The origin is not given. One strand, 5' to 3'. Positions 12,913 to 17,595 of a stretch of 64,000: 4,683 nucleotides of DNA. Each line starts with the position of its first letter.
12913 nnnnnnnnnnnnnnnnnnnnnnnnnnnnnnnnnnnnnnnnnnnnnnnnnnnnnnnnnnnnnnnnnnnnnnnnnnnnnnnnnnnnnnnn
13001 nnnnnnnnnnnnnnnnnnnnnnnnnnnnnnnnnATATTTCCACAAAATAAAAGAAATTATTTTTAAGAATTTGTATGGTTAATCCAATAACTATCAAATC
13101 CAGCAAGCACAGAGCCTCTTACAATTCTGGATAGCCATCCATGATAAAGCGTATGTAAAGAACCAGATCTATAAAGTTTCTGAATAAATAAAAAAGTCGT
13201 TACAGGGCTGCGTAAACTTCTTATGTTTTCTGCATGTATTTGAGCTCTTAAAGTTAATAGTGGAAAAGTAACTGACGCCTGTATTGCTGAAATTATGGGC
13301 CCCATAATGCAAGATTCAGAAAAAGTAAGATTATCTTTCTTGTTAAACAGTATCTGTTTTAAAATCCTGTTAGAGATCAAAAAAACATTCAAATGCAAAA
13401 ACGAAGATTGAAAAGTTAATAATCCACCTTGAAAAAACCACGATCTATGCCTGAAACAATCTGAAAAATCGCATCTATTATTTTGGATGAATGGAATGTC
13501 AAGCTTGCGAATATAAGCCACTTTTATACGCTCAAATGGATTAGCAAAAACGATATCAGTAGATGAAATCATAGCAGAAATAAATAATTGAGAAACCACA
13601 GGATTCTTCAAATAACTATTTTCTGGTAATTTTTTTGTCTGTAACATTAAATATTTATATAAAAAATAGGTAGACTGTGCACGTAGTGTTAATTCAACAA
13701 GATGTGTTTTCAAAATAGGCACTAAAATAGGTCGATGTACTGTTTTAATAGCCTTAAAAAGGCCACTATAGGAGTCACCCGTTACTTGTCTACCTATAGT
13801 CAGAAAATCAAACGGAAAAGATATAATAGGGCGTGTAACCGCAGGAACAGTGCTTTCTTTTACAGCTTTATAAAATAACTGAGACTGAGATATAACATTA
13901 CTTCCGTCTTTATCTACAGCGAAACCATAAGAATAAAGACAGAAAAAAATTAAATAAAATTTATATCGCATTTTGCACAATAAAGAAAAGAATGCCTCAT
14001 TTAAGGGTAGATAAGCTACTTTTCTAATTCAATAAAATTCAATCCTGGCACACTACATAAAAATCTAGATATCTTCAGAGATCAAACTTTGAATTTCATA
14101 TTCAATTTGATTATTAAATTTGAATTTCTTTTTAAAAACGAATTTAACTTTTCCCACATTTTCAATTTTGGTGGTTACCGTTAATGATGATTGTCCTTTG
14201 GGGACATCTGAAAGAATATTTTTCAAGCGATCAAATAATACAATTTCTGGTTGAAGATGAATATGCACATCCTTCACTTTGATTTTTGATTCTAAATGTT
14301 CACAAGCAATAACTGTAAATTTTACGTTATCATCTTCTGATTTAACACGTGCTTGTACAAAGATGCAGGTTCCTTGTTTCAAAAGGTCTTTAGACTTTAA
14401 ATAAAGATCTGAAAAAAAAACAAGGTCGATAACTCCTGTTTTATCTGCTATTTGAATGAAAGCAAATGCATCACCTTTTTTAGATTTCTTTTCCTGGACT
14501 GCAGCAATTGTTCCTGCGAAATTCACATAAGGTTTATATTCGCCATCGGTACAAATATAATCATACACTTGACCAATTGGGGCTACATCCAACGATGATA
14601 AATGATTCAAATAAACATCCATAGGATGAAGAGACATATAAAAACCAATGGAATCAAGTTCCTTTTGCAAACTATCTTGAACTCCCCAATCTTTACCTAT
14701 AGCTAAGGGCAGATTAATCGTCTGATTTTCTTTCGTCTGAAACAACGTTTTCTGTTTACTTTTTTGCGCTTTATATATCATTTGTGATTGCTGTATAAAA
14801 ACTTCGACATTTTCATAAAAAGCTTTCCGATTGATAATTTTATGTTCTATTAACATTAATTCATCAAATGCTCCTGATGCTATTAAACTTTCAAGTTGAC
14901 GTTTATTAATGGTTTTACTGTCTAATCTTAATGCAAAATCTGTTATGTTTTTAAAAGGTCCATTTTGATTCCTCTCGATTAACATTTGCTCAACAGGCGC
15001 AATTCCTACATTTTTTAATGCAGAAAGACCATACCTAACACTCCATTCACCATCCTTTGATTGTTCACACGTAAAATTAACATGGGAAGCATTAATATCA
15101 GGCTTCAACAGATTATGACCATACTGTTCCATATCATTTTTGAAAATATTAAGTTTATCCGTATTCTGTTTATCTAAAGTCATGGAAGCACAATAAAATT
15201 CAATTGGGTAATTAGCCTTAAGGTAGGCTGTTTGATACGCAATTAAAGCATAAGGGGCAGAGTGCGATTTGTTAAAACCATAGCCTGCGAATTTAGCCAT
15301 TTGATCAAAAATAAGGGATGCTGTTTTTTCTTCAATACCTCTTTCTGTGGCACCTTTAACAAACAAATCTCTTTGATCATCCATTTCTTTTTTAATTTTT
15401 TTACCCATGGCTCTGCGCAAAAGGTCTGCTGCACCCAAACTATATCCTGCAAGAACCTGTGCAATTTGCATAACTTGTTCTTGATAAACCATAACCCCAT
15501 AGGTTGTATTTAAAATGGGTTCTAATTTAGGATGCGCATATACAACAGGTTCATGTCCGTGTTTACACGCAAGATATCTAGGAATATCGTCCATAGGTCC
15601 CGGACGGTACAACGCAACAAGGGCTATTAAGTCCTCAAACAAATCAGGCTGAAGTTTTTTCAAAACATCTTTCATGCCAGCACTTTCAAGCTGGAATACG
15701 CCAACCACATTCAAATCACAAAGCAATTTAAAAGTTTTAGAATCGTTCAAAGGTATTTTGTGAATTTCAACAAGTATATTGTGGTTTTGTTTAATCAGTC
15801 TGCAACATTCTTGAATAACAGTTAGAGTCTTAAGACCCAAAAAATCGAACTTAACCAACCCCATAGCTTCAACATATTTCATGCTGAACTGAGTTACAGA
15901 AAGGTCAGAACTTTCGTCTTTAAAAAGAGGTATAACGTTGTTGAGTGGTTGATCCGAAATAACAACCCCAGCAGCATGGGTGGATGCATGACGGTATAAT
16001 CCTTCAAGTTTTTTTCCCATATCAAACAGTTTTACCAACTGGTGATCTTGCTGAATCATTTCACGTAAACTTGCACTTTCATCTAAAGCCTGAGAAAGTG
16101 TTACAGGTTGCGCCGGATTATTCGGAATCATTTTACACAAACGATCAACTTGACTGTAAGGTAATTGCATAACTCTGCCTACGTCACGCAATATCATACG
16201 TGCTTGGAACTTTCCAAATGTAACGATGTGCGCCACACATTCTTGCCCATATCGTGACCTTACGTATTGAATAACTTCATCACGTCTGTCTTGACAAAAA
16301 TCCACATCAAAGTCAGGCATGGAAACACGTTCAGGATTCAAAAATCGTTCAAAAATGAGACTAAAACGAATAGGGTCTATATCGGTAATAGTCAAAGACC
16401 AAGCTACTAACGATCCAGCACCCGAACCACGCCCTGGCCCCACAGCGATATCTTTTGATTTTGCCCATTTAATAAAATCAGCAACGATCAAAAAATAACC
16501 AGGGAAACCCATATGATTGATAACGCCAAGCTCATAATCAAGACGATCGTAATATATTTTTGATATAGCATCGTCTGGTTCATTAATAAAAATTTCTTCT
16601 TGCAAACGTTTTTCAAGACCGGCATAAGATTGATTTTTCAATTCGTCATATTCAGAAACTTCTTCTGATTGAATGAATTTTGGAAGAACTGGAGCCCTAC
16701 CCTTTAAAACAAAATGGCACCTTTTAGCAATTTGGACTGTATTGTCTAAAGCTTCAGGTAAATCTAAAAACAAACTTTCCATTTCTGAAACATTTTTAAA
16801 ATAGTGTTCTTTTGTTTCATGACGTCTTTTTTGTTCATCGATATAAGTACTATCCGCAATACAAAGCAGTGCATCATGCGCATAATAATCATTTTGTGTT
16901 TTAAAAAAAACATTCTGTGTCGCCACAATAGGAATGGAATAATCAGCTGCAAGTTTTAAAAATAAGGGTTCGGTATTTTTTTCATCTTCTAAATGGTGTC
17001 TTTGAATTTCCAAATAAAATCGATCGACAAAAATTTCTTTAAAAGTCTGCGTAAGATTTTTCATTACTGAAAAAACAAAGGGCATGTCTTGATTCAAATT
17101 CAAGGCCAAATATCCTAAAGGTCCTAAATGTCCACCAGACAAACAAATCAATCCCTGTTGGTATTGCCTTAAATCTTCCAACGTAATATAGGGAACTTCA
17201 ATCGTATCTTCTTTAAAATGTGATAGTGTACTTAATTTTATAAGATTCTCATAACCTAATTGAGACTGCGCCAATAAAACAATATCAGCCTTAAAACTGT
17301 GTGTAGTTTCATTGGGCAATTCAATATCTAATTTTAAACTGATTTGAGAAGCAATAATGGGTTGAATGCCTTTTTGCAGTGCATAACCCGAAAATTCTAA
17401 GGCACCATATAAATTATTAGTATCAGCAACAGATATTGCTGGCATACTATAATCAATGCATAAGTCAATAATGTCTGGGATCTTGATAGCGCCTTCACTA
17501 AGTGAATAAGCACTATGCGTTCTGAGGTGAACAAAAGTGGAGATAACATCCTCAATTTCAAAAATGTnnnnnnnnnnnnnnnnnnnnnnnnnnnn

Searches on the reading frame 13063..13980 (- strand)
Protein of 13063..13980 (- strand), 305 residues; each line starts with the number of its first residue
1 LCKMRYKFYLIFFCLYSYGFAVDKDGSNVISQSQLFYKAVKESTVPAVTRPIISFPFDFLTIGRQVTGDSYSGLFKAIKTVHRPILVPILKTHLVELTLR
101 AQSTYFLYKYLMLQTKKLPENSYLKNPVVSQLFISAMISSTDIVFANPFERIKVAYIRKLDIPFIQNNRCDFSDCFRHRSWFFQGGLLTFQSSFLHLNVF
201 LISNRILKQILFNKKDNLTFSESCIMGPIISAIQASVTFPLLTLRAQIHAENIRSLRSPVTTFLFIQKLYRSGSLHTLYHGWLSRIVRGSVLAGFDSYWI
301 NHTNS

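Call 68: search_protein_families(library=pfam, proteins=[window:13063-13980:-], max_evalue=0.001)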
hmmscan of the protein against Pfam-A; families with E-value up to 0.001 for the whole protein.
window:13063-13980:- (305 aa): 1 family
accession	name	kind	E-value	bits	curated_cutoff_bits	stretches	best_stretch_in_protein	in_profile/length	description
PF00153.32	Mito_carr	-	1.4e-09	38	22.3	1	217-294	2-79/96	Mitochondrial carrier protein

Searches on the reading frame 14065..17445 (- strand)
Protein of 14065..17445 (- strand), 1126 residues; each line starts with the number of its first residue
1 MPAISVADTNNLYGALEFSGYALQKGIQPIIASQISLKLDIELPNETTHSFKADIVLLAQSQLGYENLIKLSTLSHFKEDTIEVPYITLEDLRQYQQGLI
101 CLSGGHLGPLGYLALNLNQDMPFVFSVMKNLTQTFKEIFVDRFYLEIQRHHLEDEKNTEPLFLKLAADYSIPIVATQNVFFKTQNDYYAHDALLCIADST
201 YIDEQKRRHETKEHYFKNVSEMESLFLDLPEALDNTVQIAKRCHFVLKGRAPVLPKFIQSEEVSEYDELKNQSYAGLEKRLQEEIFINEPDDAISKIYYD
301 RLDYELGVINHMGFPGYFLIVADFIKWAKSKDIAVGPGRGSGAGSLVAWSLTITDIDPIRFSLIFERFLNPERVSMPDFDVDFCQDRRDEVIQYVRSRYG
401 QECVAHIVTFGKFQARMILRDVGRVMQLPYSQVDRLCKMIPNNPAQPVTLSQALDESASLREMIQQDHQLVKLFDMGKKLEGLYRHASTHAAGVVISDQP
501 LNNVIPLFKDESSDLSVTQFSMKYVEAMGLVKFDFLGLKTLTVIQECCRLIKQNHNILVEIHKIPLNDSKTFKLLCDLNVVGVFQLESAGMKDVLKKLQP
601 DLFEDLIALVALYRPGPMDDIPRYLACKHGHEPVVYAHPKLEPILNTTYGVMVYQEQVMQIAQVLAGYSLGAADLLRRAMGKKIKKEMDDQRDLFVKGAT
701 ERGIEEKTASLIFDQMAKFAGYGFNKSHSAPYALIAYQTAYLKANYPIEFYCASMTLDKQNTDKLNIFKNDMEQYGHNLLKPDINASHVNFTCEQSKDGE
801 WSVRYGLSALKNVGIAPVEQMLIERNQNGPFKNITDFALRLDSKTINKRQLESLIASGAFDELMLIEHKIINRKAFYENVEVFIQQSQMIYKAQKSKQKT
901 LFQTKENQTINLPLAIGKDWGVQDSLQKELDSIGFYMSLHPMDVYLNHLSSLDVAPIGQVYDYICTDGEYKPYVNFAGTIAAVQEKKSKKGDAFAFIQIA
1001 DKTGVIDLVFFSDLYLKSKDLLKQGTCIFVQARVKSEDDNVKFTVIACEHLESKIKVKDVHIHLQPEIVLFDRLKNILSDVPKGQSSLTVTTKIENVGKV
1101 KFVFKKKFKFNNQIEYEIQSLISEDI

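Call 23: search_protein_families(library=ncbifam, proteins=[window:14065-17445:-], max_evalue=0.00001)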
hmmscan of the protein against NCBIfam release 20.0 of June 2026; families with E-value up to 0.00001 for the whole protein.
window:14065-17445:- (1126 aa): 13 families
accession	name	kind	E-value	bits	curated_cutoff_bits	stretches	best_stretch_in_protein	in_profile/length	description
NF004226.0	PRK05673.1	equivalog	0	1339.6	1002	1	1-1115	36-1131/1146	DNA polymerase III subunit alpha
TIGR00594.1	polc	superfamily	0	1137.7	434.35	1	1-1011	31-1022/1022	DNA polymerase III subunit alpha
NF005298.0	PRK06826.1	equivalog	0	1094.7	1260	1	1-1122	35-1143/1151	DNA polymerase III subunit alpha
NF005617.0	PRK07374.1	equivalog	1.7e-270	900.6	1653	1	1-1103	33-1137/1170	DNA polymerase III subunit alpha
NF005377.0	PRK06920.1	equivalog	1.7e-266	887.1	1806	1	3-1086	35-1064/1108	DNA polymerase III subunit alpha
NF005516.0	PRK07135.1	equivalog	5.1e-193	643.9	1084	1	192-1023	153-949/974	DNA polymerase III DnaE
NF005582.0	PRK07279.1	equivalog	2.9e-192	641.4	1279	2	166-1047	143-960/1033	DNA polymerase III subunit alpha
NF007079.0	PRK09532.1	equivalog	1.7e-190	635.3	1525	1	1-726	33-778/876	DNA polymerase III subunit alpha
NF004550.0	PRK05898.1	equivalog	5.9e-190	633.8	1182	1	172-1002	136-930/971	DNA polymerase III subunit alpha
NF004225.0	PRK05672.1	subfamily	5.6e-180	600.8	939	1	2-1053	37-1034/1047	error-prone DNA polymerase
NF005616.0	PRK07373.1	equivalog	4.1e-62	210.2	646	1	719-1113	33-426/449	DNA polymerase III subunit alpha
NF001688.0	PRK00448.1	equivalog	7.5e-26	90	873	1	42-359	604-913/1445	PolC-type DNA polymerase III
TIGR01405.1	polC_Gram_pos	equivalog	9.4e-24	83.2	1043.45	1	44-359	372-678/1211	DNA polymerase III subunit alpha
